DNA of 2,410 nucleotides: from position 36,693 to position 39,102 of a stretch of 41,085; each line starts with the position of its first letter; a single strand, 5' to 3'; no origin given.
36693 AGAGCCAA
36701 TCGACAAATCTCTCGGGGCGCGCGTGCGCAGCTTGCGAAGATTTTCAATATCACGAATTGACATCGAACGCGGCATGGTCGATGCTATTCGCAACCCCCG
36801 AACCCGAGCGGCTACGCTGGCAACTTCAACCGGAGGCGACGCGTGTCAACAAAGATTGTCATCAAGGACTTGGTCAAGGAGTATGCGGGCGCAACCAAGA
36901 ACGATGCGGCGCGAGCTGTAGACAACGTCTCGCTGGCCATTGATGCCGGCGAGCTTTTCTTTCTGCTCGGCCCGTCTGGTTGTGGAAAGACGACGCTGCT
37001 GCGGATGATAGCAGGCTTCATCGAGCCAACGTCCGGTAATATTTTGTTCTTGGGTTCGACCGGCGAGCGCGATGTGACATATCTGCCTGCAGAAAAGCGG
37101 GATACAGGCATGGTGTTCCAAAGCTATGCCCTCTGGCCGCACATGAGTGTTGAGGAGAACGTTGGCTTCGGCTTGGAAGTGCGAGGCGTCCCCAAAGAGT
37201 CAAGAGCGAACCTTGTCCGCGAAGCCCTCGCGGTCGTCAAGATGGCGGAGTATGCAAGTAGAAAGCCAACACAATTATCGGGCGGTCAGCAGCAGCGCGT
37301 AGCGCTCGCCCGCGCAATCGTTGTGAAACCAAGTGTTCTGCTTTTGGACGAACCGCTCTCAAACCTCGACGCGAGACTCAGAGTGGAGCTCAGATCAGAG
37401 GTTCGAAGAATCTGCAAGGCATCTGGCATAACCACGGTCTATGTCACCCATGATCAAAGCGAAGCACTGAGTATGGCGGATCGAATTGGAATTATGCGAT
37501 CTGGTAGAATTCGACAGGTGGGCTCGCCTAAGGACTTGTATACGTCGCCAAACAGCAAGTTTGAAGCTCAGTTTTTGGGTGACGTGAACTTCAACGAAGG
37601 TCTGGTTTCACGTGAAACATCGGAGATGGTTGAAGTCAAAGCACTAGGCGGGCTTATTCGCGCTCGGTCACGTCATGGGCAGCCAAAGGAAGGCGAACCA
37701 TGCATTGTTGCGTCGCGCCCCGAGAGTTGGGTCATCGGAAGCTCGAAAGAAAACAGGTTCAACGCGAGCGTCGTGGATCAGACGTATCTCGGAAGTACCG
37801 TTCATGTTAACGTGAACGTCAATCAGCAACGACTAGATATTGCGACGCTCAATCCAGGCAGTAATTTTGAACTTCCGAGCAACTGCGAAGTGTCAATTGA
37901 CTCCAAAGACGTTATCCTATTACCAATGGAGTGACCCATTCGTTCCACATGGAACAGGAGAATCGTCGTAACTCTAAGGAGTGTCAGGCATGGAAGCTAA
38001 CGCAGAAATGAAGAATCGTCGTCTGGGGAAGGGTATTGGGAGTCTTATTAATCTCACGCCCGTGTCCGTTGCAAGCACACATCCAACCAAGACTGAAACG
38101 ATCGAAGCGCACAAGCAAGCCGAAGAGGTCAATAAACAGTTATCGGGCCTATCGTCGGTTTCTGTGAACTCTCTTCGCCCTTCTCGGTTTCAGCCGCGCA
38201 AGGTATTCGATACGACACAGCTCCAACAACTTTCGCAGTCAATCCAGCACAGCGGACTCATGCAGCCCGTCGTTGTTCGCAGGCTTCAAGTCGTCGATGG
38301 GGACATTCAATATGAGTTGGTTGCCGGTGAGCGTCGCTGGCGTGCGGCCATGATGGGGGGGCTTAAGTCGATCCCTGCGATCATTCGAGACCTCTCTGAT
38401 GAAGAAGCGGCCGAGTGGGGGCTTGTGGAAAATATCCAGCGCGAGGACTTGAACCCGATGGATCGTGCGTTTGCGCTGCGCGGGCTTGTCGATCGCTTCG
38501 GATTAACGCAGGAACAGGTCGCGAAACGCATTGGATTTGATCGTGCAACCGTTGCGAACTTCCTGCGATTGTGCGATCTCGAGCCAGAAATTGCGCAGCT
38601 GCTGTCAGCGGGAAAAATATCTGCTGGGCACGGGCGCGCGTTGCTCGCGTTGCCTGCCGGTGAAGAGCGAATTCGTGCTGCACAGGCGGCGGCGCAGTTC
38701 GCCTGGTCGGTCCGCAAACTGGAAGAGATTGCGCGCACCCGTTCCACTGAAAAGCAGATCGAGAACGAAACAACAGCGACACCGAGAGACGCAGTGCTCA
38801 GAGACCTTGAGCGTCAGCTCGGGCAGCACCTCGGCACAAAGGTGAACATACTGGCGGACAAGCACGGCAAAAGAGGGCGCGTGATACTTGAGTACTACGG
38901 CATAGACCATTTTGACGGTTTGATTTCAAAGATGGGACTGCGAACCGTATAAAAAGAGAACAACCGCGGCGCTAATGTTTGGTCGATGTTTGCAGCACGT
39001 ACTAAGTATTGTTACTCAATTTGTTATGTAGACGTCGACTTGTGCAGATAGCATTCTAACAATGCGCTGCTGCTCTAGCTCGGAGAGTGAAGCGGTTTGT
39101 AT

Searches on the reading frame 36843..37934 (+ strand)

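Call 48: search_protein_families(library=ncbifam, proteins=[window:36843-37934:+], max_evalue=0.00001)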
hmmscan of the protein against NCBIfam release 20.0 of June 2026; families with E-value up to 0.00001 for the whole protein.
window:36843-37934:+ (363 aa): 186 families (the best 25 are shown)
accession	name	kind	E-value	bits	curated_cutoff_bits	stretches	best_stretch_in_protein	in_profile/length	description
TIGR03265.1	PhnT2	equivalog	8.3e-103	344.3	457.7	1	7-330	7-316/353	putative 2-aminoethylphosphonate ABC transporter ATP-binding protein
TIGR01187.1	potA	subfamily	6.6e-102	340.9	355.6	1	41-329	1-289/325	polyamine ABC transporter ATP-binding protein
NF006987.0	PRK09452.1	equivalog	1.7e-97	326.5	482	1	20-329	27-336/378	spermidine/putrescine ABC transporter ATP-binding protein PotA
TIGR03258.1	PhnT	equivalog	3.3e-93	312.6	499.15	1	22-359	20-356/359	2-aminoethylphosphonate ABC transport system ATP-binding subunit PhnT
NF008653.0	PRK11650.1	subfamily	3e-92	309.4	432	1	4-335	3-323/357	sn-glycerol-3-phosphate ABC transporter ATP-binding protein UgpC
NF008513.0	PRK11432.1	equivalog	3.1e-91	305.9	496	1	22-359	18-346/351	ferric ABC transporter ATP-binding protein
NF043075.1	MMSYN1_0197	equivalog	1.2e-85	287.5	550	1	5-336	3-318/341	spermidine/putrescine ABC transporter ATP-binding protein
NF008621.0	PRK11607.1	equivalog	5.5e-85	285.4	613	1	19-334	28-344/377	putrescine ABC transporter ATP-binding subunit PotG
NF040933.2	ABC_arch_GlcV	equivalog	4.2e-83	279.2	450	1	4-327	2-324/357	glucose ABC transporter ATP-binding protein GlcV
NF040840.2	tungstate_WtpC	equivalog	1.9e-82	277.3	440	1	25-331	15-315/347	tungstate ABC transporter ATP-binding protein WtpC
NF008233.0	PRK11000.1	equivalog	4.8e-79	265.8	568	1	23-332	16-324/369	maltose/maltodextrin ABC transporter ATP-binding protein MalK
TIGR00968.1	3a0106s01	subfamily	9.5e-79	264.2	342.75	1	22-249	12-235/237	sulfate ABC transporter ATP-binding protein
NF008105.0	PRK10851.1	equivalog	2.8e-72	243.4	502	1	23-256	15-248/362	sulfate/thiosulfate ABC transporter ATP-binding protein CysA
TIGR01186.1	proV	subfamily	9.3e-69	232.3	326.6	1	22-262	5-247/363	betaine/proline/choline family ABC transporter ATP-binding protein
TIGR03415.1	ABC_choXWV_ATP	equivalog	2e-58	198.2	483.75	1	25-259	39-279/382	choline ABC transporter ATP-binding protein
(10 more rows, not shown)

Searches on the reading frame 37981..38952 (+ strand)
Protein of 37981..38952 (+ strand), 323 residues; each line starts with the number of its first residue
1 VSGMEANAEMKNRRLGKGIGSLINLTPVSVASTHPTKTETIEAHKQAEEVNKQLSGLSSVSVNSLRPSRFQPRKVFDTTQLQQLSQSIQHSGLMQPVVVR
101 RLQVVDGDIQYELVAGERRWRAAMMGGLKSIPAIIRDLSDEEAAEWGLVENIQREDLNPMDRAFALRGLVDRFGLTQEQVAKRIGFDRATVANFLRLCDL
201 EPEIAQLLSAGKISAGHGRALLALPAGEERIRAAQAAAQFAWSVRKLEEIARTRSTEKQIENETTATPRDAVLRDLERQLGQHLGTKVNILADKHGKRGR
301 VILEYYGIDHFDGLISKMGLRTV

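Call 48: search_protein_families(library=ncbifam, proteins=[window:37981-38952:+], max_evalue=0.00001)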
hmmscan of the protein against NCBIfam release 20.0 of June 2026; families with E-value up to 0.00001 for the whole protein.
window:37981-38952:+ (323 aa): 6 families
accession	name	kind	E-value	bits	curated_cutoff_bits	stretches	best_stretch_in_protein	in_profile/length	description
TIGR04285.1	nucleoid_noc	exception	1.6e-60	204.7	315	1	59-266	4-206/255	nucleoid occlusion protein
TIGR00180.1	parB_part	domain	3.9e-48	163.7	58.45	1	56-235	4-183/186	ParB/RepB/Spo0J family partition protein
TIGR03734.1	PRTRC_parB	hypoth_equivalog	5.1e-32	111.1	278.6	1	71-226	7-162/555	PRTRC system ParB family protein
TIGR03454.1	partition_RepB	equivalog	1e-15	57.9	201.5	1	42-199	46-202/325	plasmid partitioning protein RepB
NF010406.0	PRK13832.1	subfamily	4.7e-15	55.1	640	1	69-229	16-174/578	plasmid partitioning protein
NF010440.0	PRK13866.1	equivalog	4.1e-10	39.3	522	1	39-205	44-211/336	plasmid partitioning protein RepB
